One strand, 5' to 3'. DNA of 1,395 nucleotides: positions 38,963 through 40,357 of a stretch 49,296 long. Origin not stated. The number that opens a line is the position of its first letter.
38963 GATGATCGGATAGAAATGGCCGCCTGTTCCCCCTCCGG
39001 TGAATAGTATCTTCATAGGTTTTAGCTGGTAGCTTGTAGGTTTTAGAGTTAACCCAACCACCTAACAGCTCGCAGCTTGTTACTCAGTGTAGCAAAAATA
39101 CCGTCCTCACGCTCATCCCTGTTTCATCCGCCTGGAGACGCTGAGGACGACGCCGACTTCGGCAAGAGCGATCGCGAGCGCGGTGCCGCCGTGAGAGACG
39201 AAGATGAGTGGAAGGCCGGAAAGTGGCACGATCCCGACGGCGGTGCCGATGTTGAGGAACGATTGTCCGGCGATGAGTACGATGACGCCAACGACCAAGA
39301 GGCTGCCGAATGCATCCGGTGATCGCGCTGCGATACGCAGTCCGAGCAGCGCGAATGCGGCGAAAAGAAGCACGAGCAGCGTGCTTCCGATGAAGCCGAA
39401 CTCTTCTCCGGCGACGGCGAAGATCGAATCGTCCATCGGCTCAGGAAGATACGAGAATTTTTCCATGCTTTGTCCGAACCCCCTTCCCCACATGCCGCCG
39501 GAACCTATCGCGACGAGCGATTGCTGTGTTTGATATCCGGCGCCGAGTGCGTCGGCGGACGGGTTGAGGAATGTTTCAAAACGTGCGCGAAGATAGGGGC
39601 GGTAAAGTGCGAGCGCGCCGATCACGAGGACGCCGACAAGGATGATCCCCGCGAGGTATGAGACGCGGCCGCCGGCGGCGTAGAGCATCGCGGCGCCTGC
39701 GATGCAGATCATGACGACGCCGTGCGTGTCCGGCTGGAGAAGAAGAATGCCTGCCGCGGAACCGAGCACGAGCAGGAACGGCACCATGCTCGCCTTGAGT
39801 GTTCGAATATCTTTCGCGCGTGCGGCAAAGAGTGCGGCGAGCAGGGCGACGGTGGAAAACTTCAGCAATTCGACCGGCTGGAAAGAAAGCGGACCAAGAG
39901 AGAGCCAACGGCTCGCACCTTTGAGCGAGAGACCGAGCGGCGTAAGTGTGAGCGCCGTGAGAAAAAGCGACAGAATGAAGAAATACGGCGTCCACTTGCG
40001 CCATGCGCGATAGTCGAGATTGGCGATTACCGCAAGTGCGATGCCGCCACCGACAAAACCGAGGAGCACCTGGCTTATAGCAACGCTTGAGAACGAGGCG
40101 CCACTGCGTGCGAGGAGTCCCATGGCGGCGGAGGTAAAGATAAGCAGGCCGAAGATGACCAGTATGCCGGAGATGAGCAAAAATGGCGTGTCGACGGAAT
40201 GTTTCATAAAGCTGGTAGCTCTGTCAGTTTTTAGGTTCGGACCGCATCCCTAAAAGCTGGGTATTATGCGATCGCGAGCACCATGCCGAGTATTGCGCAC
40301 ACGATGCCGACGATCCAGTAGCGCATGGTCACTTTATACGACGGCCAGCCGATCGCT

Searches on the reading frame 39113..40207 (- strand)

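Call 11: search_protein_families(library=pfam, proteins=[window:39113-40207:-])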
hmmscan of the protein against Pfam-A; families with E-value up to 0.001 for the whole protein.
window:39113-40207:- (364 aa): 1 family
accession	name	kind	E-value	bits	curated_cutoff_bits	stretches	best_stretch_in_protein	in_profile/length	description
PF01098.24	FTSW_RODA_SPOVE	-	5e-89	299.2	26.4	1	10-362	5-355/356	Cell cycle protein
